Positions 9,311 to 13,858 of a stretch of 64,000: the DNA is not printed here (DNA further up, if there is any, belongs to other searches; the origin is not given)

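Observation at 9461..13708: Single-polypeptide glyoxylate shunt: malate synthase fused to ICL2-type isocitrate lyase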

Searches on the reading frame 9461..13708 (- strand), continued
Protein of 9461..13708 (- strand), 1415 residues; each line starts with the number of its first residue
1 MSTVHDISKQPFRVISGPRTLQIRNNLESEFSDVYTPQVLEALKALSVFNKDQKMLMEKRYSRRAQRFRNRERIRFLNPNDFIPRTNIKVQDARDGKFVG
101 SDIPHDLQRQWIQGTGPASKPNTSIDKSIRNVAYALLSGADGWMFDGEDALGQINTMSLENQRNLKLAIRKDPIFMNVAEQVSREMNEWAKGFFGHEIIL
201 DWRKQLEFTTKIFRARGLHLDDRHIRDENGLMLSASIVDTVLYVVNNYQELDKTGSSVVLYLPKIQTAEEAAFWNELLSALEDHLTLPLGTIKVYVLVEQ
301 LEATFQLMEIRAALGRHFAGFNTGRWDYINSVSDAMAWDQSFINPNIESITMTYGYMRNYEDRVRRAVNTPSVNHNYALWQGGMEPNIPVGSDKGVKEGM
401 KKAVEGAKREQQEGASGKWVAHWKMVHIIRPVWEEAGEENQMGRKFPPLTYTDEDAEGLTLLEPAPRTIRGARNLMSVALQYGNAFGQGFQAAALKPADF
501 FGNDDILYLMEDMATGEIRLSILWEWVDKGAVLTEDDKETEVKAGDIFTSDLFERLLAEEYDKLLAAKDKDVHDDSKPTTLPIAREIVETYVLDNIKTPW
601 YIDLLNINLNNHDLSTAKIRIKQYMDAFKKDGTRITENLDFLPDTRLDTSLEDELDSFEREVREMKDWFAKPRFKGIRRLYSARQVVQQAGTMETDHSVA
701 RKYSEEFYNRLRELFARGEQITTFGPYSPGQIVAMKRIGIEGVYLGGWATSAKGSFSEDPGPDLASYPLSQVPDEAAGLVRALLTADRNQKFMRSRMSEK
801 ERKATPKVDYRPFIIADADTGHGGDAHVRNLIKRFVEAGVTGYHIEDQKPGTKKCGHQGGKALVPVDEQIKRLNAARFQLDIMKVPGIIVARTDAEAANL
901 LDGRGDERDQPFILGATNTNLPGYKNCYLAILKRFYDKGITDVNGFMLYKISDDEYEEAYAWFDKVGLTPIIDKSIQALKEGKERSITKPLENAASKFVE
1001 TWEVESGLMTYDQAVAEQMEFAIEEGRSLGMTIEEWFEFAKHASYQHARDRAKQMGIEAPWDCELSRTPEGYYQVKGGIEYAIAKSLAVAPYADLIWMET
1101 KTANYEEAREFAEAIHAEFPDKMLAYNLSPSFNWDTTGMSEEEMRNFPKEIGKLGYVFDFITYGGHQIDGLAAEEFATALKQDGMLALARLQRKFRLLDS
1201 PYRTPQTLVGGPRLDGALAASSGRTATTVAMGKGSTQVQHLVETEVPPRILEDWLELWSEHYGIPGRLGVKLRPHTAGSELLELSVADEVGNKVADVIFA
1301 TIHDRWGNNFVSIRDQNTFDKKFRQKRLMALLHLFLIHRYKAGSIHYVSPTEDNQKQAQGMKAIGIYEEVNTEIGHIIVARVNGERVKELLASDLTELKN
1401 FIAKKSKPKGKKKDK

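Call 7: find_homologous_proteins(query=window:9461-13708:-, max_evalue=1e-10)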
Query window:9461-13708:- (1415 aa): 191 proteins with E <= 1e-10 among 8000 candidates; the best 120 are listed.
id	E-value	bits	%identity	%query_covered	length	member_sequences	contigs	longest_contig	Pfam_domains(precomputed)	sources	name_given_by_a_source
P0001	0.0e+0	3260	100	100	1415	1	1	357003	PF13714.13,PF00463.28,PF20659.3,PF01274.29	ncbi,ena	-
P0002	0.0e+0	3197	98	100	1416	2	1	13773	PF13714.13,PF00463.28,PF20659.3,PF01274.29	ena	-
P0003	0.0e+0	3092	94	99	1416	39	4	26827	PF13714.13,PF00463.28,PF20659.3,PF01274.29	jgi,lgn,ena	-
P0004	0.0e+0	2931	89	100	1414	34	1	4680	PF13714.13,PF00463.28,PF20659.3,PF01274.29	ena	-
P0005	0.0e+0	2916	88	99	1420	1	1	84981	PF13714.13,PF00463.28,PF20659.3,PF01274.29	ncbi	-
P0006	0.0e+0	2881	87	99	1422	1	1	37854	PF13714.13,PF00463.28,PF20659.3,PF01274.29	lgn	-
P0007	0.0e+0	2877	87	100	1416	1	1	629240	PF13714.13,PF00463.28,PF20659.3,PF01274.29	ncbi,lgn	ncbi:MAG: isocitrate lyase/phosphoenolpyruvate mutase family protein [Deltaproteobacteria bacterium]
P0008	0.0e+0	2858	86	99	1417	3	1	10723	PF13714.13,PF00463.28,PF20659.3,PF01274.29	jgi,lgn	-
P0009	0.0e+0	2748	83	99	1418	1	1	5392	PF13714.13,PF00463.28,PF20659.3,PF01274.29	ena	-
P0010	0.0e+0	2743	82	100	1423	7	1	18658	PF13714.13,PF00463.28,PF20659.3,PF01274.29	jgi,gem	-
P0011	0.0e+0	2670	80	99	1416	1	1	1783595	PF13714.13,PF00463.28,PF20659.3,PF01274.29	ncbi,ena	-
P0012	0.0e+0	2645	80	100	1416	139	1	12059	PF13714.13,PF00463.28,PF20659.3,PF01274.29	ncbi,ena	-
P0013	0.0e+0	2591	78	100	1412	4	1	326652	PF13714.13,PF00463.28,PF20659.3,PF01274.29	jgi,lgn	jgi:isocitrate lyase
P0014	0.0e+0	2573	77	99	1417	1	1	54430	PF13714.13,PF00463.28,PF20659.3,PF01274.29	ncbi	-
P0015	0.0e+0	2573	78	99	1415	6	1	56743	PF13714.13,PF00463.28,PF20659.3,PF01274.29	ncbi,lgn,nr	ncbi:MAG TPA: isocitrate lyase/phosphoenolpyruvate mutase family protein [Thermodesulfobacteriota ba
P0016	0.0e+0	2563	77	100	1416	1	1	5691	PF13714.13,PF00463.28,PF20659.3,PF01274.29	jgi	jgi:isocitrate lyase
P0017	0.0e+0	2563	78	99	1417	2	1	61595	PF13714.13,PF00463.28,PF20659.3,PF01274.29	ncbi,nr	ncbi:MAG TPA: isocitrate lyase/phosphoenolpyruvate mutase family protein [Thermodesulfobacteriota ba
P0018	0.0e+0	2562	77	100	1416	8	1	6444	PF13714.13,PF00463.28,PF20659.3,PF01274.29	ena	-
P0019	0.0e+0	2561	77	100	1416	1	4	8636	PF13714.13,PF00463.28,PF20659.3,PF01274.29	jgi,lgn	jgi:isocitrate lyase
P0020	0.0e+0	2559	77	100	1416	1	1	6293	PF13714.13,PF00463.28,PF20659.3,PF01274.29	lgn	-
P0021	0.0e+0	2558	77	100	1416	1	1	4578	PF13714.13,PF00463.28,PF20659.3,PF01274.29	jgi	jgi:isocitrate lyase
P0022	0.0e+0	2557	79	97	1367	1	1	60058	PF13714.13,PF00463.28,PF20659.3,PF01274.29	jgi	-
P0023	0.0e+0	2555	77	99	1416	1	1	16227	PF13714.13,PF00463.28,PF20659.3,PF01274.29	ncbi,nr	ncbi:isocitrate lyase/phosphoenolpyruvate mutase family protein [Desulfobacterota bacterium AH_259_B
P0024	0.0e+0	2553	77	100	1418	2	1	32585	PF13714.13,PF00463.28,PF20659.3,PF01274.29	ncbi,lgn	-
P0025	0.0e+0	2553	77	100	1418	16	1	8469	PF13714.13,PF00463.28,PF20659.3,PF01274.29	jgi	jgi:malate synthase A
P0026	0.0e+0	2550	77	100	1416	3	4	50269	PF13714.13,PF00463.28,PF20659.3,PF01274.29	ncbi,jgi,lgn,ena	ncbi:MAG TPA: isocitrate lyase/phosphoenolpyruvate mutase family protein [Thermodesulfobacteriota ba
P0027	0.0e+0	2548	77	100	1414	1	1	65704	PF13714.13,PF00463.28,PF20659.3,PF01274.29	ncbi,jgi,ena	-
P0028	0.0e+0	2547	77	99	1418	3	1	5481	PF13714.13,PF00463.28,PF20659.3,PF01274.29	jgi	jgi:isocitrate lyase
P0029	0.0e+0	2526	76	100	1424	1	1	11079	PF13714.13,PF00463.28,PF20659.3,PF01274.29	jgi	-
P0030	0.0e+0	2516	76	99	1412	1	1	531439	PF13714.13,PF00463.28,PF20659.3,PF01274.29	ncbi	ncbi:MAG: isocitrate lyase/phosphoenolpyruvate mutase family protein [Deltaproteobacteria bacterium]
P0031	0.0e+0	2515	76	99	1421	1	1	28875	PF13714.13,PF00463.28,PF20659.3,PF01274.29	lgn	-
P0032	0.0e+0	2492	76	99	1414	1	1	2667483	PF13714.13,PF00463.28,PF20659.3,PF01274.29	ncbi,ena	-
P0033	0.0e+0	2462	76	98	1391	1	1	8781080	PF13714.13,PF00463.28,PF20659.3,PF01274.29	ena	-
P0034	0.0e+0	2459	76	98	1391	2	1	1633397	PF13714.13,PF00463.28,PF20659.3,PF01274.29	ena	-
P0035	0.0e+0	2454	74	99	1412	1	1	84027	PF13714.13,PF00463.28,PF20659.3,PF01274.29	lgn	-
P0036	0.0e+0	2448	73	99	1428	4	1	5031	PF13714.13,PF00463.28,PF20659.3,PF01274.29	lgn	-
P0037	0.0e+0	2437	74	99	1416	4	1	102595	PF13714.13,PF00463.28,PF20659.3,PF01274.29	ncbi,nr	ncbi:Isocitrate lyase 2 [bacterium HR37]|nr:Isocitrate lyase 2 [bacterium HR37]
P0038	0.0e+0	2428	74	99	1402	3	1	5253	PF13714.13,PF00463.28,PF20659.3,PF01274.29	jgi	-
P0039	0.0e+0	2427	75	98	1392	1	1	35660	PF13714.13,PF00463.28,PF20659.3,PF01274.29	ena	-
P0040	0.0e+0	2417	75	98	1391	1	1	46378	PF13714.13,PF00463.28,PF20659.3,PF01274.29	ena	-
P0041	0.0e+0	2347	73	97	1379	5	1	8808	PF13714.13,PF00463.28,PF20659.3,PF01274.29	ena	-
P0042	0.0e+0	2341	72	98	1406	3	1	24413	PF13714.13,PF00463.28,PF20659.3,PF01274.29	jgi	-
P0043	0.0e+0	2340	71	99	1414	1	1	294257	PF13714.13,PF00463.28,PF20659.3,PF01274.29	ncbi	-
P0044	0.0e+0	2338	72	98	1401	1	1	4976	PF13714.13,PF00463.28,PF20659.3,PF01274.29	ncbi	-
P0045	0.0e+0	2331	71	100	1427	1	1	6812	PF13714.13,PF00463.28,PF20659.3,PF01274.29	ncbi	-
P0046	0.0e+0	2322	72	98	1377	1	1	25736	PF13714.13,PF00463.28,PF20659.3,PF01274.29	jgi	-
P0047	0.0e+0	2322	71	99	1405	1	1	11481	PF13714.13,PF00463.28,PF20659.3,PF01274.29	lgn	-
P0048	0.0e+0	2313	71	98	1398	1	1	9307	PF13714.13,PF00463.28,PF20659.3,PF01274.29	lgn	-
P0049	0.0e+0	2286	70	99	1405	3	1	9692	PF13714.13,PF00463.28,PF20659.3,PF01274.29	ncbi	-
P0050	0.0e+0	2275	70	98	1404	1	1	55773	PF13714.13,PF00463.28,PF20659.3,PF01274.29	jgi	jgi:isocitrate lyase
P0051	0.0e+0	2264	71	98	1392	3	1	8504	PF13714.13,PF00463.28,PF01274.29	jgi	jgi:isocitrate lyase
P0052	0.0e+0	2260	69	99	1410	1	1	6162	PF13714.13,PF00463.28,PF20659.3,PF01274.29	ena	-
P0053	0.0e+0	2258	70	98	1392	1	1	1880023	PF13714.13,PF00463.28,PF20659.3,PF01274.29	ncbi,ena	-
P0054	0.0e+0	2258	70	98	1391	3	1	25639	PF13714.13,PF00463.28,PF20659.3,PF01274.29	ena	-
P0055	0.0e+0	2258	70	98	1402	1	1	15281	PF20656.3,PF13714.13,PF00463.28,PF20659.3,PF01274.29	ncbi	-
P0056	0.0e+0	2257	69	99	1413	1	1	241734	PF13714.13,PF00463.28,PF20659.3,PF01274.29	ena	-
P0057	0.0e+0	2257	69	98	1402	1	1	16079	PF13714.13,PF00463.28,PF20659.3,PF01274.29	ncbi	-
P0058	0.0e+0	2252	69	99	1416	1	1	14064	PF13714.13,PF00463.28,PF20659.3,PF01274.29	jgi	jgi:isocitrate lyase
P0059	0.0e+0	2251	70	99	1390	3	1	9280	PF13714.13,PF00463.28,PF20659.3,PF01274.29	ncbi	-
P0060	0.0e+0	2251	70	98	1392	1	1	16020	PF13714.13,PF00463.28,PF20659.3,PF01274.29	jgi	jgi:isocitrate lyase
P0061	0.0e+0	2251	70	98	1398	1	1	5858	PF13714.13,PF00463.28,PF20659.3,PF01274.29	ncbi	-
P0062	0.0e+0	2250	69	99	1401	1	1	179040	PF13714.13,PF00463.28,PF20659.3,PF01274.29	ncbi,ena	-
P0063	0.0e+0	2250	70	98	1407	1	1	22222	PF13714.13,PF00463.28,PF20659.3,PF01274.29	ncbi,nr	ncbi:MAG: isocitrate lyase/phosphoenolpyruvate mutase family protein [Planctomycetales bacterium]|nr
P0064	0.0e+0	2244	70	98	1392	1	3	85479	PF13714.13,PF00463.28,PF20659.3,PF01274.29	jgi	-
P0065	0.0e+0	2243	71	96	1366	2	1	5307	PF13714.13,PF00463.28,PF20659.3,PF01274.29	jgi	jgi:isocitrate lyase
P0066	0.0e+0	2243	70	98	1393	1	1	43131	PF13714.13,PF00463.28,PF20659.3,PF01274.29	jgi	jgi:isocitrate lyase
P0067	0.0e+0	2242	70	97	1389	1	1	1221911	PF13714.13,PF00463.28,PF20659.3,PF01274.29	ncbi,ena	-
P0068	0.0e+0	2240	69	98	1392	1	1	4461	PF13714.13,PF00463.28,PF20659.3,PF01274.29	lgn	-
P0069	0.0e+0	2240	69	99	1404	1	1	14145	PF13714.13,PF00463.28,PF20659.3,PF01274.29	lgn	-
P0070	0.0e+0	2237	69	99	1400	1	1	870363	PF13714.13,PF00463.28,PF20659.3,PF01274.29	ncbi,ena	-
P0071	0.0e+0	2237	69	98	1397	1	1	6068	PF13714.13,PF00463.28,PF20659.3,PF01274.29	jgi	jgi:isocitrate lyase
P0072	0.0e+0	2236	69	98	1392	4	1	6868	PF13714.13,PF00463.28,PF20659.3,PF01274.29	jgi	-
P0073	0.0e+0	2236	70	98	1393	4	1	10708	PF13714.13,PF00463.28,PF20659.3,PF01274.29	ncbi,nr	ncbi:MAG: isocitrate lyase/phosphoenolpyruvate mutase family protein [Acidobacteriota bacterium]|nr:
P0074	0.0e+0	2235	69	98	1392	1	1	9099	PF13714.13,PF00463.28,PF20659.3,PF01274.29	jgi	jgi:isocitrate lyase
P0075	0.0e+0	2234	70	98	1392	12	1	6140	PF13714.13,PF00463.28,PF20659.3,PF01274.29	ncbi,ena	-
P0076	0.0e+0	2232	69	98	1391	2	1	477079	PF13714.13,PF00463.28,PF20659.3,PF01274.29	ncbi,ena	-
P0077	0.0e+0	2227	69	99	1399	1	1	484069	PF13714.13,PF00463.28,PF20659.3,PF01274.29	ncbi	-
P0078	0.0e+0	2224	68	98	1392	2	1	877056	PF13714.13,PF00463.28,PF20659.3,PF01274.29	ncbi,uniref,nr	ncbi:Malate synthase A [Bythopirellula polymerisocia]|uniref:Isocitrate lyase n=2 Tax=Bythopirellula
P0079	0.0e+0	2224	69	99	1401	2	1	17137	PF13714.13,PF00463.28,PF20659.3,PF01274.29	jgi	-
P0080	0.0e+0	2223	69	98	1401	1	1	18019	PF13714.13,PF00463.28,PF20659.3,PF01274.29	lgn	-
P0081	0.0e+0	2223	68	98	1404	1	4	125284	PF13714.13,PF00463.28,PF20659.3,PF01274.29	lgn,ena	-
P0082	0.0e+0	2222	69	98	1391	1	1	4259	PF13714.13,PF00463.28,PF20659.3,PF01274.29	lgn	-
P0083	0.0e+0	2221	68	99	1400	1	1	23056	PF13714.13,PF00463.28,PF20659.3,PF01274.29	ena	-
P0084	0.0e+0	2220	68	99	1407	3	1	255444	PF13714.13,PF00463.28,PF20659.3,PF01274.29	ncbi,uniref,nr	ncbi:isocitrate lyase/phosphoenolpyruvate mutase family protein [Aeoliella straminimaris]|uniref:iso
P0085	0.0e+0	2219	69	98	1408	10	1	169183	PF13714.13,PF00463.28,PF20659.3,PF01274.29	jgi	jgi:isocitrate lyase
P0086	0.0e+0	2218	70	98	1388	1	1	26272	PF13714.13,PF00463.28,PF20659.3,PF01274.29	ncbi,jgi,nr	ncbi:MAG: isocitrate lyase/phosphoenolpyruvate mutase family protein [Thermoanaerobaculales bacteriu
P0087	0.0e+0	2218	69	98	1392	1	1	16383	PF13714.13,PF00463.28,PF20659.3,PF01274.29,PF22484.3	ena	-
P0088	0.0e+0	2218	69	98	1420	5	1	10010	PF13714.13,PF00463.28,PF20659.3,PF01274.29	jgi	jgi:isocitrate lyase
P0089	0.0e+0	2216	68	99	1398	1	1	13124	PF13714.13,PF00463.28,PF20659.3,PF01274.29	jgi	-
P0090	0.0e+0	2216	68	98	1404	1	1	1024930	PF20656.3,PF13714.13,PF00463.28,PF20659.3,PF01274.29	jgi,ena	-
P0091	0.0e+0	2216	69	98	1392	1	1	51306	PF13714.13,PF00463.28,PF20659.3,PF01274.29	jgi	-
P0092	0.0e+0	2216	69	98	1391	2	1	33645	PF13714.13,PF00463.28,PF20659.3,PF01274.29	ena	-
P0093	0.0e+0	2215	69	98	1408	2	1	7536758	PF13714.13,PF00463.28,PF20659.3,PF01274.29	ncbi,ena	-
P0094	0.0e+0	2213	68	98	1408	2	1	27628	PF13714.13,PF00463.28,PF20659.3,PF01274.29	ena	-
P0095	0.0e+0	2212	69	98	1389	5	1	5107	PF13714.13,PF00463.28,PF20659.3,PF01274.29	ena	-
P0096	0.0e+0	2212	68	98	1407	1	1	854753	PF13714.13,PF00463.28,PF20659.3,PF01274.29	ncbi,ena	-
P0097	0.0e+0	2212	69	97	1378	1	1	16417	PF13714.13,PF00463.28,PF20659.3,PF01274.29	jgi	-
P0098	0.0e+0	2211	69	98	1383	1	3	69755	PF13714.13,PF00463.28,PF20659.3,PF01274.29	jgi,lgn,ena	-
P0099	0.0e+0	2211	69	98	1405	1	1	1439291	PF13714.13,PF00463.28,PF20659.3,PF01274.29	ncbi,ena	-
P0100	0.0e+0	2210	69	99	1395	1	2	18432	PF13714.13,PF00463.28,PF20659.3,PF01274.29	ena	-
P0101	0.0e+0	2207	69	98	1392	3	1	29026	PF13714.13,PF00463.28,PF20659.3,PF01274.29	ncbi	-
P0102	0.0e+0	2203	68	99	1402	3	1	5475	PF13714.13,PF00463.28,PF20659.3,PF01274.29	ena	-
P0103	0.0e+0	2203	68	98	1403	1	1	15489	PF13714.13,PF00463.28,PF20659.3,PF01274.29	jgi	jgi:isocitrate lyase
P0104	0.0e+0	2202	70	98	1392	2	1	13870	PF13714.13,PF00463.28,PF20659.3,PF01274.29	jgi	jgi:isocitrate lyase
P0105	0.0e+0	2201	69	98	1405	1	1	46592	PF13714.13,PF00463.28,PF20659.3,PF01274.29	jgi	jgi:isocitrate lyase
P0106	0.0e+0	2200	69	98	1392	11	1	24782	PF13714.13,PF00463.28,PF20659.3,PF01274.29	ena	-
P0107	0.0e+0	2200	69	98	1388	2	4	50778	PF13714.13,PF00463.28,PF20659.3,PF01274.29,PF22484.3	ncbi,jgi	jgi:isocitrate lyase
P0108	0.0e+0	2199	69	98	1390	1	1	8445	PF13714.13,PF00463.28,PF20659.3,PF01274.29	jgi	jgi:isocitrate lyase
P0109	0.0e+0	2197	69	97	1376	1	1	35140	PF13714.13,PF00463.28,PF20659.3,PF01274.29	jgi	jgi:isocitrate lyase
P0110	0.0e+0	2197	68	98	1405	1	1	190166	PF13714.13,PF00463.28,PF20659.3,PF01274.29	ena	-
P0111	0.0e+0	2196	68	99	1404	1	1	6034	PF13714.13,PF00463.28,PF20659.3,PF01274.29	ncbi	-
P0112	0.0e+0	2196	67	99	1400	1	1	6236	PF13714.13,PF00463.28,PF20659.3,PF01274.29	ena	-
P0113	0.0e+0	2191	68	98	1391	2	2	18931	PF13714.13,PF00463.28,PF20659.3,PF01274.29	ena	-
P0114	0.0e+0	2190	68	98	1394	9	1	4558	PF13714.13,PF00463.28,PF20659.3,PF01274.29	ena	-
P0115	0.0e+0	2188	68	98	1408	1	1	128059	PF13714.13,PF00463.28,PF20659.3,PF01274.29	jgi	jgi:isocitrate lyase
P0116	0.0e+0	2188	68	99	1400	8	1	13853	PF13714.13,PF00463.28,PF20659.3,PF01274.29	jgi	jgi:isocitrate lyase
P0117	0.0e+0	2187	68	98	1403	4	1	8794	PF13714.13,PF00463.28,PF20659.3,PF01274.29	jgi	-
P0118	0.0e+0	2185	68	98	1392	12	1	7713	PF13714.13,PF00463.28,PF20659.3,PF01274.29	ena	-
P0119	0.0e+0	2180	69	98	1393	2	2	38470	PF13714.13,PF00463.28,PF20659.3,PF01274.29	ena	-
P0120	0.0e+0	2180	68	94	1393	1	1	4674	PF13714.13,PF00463.28,PF20659.3,PF01274.29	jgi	jgi:isocitrate lyase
